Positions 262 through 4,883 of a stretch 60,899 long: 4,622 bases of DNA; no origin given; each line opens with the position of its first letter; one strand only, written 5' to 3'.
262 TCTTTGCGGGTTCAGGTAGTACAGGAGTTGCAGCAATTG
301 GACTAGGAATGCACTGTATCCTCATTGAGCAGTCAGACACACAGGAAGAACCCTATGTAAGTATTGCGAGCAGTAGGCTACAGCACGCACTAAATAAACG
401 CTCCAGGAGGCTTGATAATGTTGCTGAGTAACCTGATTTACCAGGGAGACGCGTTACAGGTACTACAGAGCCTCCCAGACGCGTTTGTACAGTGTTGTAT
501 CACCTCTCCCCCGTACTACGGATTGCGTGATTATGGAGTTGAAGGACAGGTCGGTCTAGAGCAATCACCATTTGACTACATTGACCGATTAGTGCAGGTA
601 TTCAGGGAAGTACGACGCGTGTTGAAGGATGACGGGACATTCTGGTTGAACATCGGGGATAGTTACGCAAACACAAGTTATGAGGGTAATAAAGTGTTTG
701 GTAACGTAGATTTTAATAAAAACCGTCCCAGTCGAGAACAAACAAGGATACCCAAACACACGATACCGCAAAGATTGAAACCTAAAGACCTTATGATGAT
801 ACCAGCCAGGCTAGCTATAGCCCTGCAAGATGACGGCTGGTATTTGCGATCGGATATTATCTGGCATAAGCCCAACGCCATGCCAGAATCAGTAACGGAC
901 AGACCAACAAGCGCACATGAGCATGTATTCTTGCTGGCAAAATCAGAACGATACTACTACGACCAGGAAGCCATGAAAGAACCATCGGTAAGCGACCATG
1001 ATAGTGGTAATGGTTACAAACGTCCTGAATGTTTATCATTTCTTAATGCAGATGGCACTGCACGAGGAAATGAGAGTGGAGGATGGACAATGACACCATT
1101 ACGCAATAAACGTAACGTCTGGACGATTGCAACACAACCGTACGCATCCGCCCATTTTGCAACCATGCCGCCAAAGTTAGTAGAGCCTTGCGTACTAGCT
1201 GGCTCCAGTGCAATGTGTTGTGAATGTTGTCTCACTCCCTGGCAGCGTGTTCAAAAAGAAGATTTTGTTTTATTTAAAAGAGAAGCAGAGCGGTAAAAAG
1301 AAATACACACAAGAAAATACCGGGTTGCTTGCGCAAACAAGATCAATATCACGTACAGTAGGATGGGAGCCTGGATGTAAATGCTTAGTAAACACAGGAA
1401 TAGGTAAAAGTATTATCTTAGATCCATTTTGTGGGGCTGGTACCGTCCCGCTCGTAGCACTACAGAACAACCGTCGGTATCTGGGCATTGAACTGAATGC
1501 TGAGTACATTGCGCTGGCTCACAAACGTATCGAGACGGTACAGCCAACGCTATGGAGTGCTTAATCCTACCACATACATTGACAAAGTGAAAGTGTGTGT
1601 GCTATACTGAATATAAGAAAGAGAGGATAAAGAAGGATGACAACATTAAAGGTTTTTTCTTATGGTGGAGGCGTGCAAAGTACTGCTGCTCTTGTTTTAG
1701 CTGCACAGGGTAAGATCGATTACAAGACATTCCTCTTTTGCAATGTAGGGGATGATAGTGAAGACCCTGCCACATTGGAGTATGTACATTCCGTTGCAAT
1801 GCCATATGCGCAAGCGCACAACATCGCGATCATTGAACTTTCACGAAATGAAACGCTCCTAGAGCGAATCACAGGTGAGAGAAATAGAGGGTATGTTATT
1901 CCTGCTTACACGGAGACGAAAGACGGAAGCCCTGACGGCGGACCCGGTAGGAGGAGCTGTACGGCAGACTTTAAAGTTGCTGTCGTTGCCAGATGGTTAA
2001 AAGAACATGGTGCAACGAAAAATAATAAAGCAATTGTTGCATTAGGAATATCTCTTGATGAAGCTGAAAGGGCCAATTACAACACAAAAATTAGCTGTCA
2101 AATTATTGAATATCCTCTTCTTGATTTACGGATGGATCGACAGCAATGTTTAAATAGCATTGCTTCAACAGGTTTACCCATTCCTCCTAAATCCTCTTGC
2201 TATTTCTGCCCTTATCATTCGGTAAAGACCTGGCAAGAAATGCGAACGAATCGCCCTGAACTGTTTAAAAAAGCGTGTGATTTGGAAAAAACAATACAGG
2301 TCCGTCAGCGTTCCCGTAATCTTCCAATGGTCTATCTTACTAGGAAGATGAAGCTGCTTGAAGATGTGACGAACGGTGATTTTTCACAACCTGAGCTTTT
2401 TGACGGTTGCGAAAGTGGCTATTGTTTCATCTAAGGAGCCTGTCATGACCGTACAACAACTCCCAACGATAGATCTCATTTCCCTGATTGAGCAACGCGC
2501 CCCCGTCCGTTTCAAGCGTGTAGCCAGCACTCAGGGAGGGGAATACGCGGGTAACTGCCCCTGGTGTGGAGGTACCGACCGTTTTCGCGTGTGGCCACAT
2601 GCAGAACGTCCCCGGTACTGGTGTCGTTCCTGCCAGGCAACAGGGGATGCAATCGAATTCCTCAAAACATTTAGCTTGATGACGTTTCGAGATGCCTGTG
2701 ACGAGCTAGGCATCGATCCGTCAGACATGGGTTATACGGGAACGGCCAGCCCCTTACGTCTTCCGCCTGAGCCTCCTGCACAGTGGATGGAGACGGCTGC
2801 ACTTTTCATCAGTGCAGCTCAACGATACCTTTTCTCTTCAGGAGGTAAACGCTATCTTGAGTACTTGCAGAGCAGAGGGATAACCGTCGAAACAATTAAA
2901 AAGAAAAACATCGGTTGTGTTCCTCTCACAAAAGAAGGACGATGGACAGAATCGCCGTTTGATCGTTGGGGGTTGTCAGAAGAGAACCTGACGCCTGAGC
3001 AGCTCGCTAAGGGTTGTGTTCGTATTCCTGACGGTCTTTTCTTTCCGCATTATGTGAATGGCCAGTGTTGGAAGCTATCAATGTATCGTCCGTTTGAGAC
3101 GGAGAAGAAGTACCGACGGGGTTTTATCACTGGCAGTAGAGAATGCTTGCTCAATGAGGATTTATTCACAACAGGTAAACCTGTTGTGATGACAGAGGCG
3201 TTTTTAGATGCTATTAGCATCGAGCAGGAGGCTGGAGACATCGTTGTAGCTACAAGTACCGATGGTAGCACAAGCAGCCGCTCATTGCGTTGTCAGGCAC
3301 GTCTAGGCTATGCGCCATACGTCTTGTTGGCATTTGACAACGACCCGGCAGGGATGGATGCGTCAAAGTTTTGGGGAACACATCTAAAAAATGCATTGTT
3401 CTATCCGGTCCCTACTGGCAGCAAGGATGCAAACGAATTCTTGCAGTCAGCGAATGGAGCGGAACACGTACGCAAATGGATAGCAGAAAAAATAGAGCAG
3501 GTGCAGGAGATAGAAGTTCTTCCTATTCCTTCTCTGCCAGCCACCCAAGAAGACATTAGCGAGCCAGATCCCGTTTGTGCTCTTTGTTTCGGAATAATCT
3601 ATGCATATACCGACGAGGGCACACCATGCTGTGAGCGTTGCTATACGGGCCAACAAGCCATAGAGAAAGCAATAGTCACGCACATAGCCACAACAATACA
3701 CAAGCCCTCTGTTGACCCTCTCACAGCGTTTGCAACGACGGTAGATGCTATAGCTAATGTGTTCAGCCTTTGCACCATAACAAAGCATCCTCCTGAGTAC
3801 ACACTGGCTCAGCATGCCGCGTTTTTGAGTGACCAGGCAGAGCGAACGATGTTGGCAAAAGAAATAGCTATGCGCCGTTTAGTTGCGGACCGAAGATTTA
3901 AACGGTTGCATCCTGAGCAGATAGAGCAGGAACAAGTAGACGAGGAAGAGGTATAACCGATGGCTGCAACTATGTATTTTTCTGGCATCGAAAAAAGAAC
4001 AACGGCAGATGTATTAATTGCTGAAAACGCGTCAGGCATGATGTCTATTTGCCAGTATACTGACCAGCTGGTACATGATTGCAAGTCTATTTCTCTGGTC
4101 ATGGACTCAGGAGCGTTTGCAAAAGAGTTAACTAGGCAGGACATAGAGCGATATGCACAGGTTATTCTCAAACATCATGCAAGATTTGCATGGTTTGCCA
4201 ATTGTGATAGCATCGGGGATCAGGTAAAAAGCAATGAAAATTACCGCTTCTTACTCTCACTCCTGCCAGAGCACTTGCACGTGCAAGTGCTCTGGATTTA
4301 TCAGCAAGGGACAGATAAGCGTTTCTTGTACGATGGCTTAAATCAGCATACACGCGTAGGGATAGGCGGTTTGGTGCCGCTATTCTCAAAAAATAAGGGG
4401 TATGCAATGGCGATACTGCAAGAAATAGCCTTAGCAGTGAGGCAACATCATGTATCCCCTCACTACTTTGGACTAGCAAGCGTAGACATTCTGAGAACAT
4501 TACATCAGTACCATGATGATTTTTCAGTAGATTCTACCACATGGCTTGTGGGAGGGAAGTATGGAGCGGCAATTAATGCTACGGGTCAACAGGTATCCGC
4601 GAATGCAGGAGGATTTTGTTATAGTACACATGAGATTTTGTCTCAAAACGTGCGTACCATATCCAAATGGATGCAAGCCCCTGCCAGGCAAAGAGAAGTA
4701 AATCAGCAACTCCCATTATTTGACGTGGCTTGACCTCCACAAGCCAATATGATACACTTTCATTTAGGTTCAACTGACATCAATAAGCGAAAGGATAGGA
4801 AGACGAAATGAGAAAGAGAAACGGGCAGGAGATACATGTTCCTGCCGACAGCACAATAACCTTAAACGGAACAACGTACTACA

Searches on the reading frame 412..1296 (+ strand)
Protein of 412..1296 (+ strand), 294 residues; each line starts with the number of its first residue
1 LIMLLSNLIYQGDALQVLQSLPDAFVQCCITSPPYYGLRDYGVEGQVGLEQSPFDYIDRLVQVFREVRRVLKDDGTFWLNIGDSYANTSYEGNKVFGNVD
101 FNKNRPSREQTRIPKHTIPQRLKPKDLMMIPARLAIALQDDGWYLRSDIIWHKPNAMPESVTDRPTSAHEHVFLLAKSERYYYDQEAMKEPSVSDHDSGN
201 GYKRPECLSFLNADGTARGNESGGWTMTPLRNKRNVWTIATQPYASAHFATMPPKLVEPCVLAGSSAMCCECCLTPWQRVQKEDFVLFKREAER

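Call 16: search_protein_families(library=phrogs, proteins=[window:412-1296:+], max_evalue=0.001)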
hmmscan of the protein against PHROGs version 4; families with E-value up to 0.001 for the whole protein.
window:412-1296:+ (294 aa): 4 families
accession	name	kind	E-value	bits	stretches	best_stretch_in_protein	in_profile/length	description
phrog_67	-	other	4.7e-51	175.7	1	5-265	122-299/743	DNA methyltransferase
phrog_6025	-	other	5.3e-10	40.2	1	8-160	13-117/192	DNA methyltransferase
phrog_498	-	other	7.3e-05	22.5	0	136-261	288-372/633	DNA methyltransferase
phrog_12517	-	unknown function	0.00047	20.4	1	11-83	164-236/316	-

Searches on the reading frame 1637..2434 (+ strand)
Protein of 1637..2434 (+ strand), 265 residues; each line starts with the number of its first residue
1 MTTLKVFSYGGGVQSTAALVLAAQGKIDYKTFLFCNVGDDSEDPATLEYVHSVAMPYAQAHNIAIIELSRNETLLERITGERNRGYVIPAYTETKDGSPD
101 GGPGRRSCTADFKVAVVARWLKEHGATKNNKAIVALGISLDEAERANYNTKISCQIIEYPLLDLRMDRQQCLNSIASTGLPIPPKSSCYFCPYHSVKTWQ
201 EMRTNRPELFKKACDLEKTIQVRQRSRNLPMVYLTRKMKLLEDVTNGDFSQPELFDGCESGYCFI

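Call 16: search_protein_families(library=phrogs, proteins=[window:1637-2434:+], max_evalue=0.001)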
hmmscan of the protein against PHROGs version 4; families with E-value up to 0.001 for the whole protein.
window:1637-2434:+ (265 aa): 2 families
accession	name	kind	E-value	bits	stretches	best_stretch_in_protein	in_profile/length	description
phrog_424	-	moron, auxiliary metabolic gene and host takeover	5.8e-35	122.1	1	5-263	163-410/460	phosphoadenosine phosphosulfate reductase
phrog_28782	-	unknown function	0.00011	23.3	1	130-257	6-134/154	-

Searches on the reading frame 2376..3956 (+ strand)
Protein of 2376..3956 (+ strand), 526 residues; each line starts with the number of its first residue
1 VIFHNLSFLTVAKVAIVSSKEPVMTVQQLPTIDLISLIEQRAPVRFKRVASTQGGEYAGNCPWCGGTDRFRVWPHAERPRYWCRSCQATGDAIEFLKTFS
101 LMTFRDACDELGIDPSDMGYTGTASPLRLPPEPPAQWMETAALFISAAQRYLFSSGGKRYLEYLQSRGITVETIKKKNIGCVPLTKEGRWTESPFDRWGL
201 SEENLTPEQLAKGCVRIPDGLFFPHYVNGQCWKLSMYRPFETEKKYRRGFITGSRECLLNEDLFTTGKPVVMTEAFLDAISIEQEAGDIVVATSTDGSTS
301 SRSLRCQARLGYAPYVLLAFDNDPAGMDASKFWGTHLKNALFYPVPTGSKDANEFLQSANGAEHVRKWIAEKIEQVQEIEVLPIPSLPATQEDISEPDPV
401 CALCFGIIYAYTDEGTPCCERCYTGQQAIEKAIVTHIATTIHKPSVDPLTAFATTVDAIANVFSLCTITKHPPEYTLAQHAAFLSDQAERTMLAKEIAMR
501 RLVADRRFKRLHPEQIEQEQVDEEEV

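Call 16: search_protein_families(library=phrogs, proteins=[window:2376-3956:+], max_evalue=0.001)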
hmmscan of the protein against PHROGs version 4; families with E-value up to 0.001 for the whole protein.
window:2376-3956:+ (526 aa): 6 families
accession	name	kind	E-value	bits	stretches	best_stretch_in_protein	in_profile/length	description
phrog_47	-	DNA, RNA and nucleotide metabolism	1.3e-26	94.4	1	24-375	23-336/947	DNA primase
phrog_849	-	DNA, RNA and nucleotide metabolism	5.6e-22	79.3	1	34-372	5-343/435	DNA primase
phrog_6444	-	DNA, RNA and nucleotide metabolism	2.8e-18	67.1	1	33-185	18-164/577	DNA primase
phrog_510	-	DNA, RNA and nucleotide metabolism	3e-13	50.4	1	49-112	35-98/667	DNA primase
phrog_239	-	DNA, RNA and nucleotide metabolism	7.4e-06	26.2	1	238-368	162-310/801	DNA primase/helicase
phrog_18097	-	DNA, RNA and nucleotide metabolism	6e-05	23.7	1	52-109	28-84/199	DNA primase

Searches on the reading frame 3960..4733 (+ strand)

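Call 16: search_protein_families(library=phrogs, proteins=[window:3960-4733:+], max_evalue=0.001)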
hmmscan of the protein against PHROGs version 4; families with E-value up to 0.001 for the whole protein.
window:3960-4733:+ (257 aa): 2 families
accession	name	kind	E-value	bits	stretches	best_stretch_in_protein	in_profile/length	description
phrog_887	-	moron, auxiliary metabolic gene and host takeover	1.2e-16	61.7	1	5-212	12-228/509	queuine tRNA-ribosyltransferase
phrog_7068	-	moron, auxiliary metabolic gene and host takeover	6.5e-07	29.7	1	43-203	25-178/346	queuine tRNA-ribosyltransferase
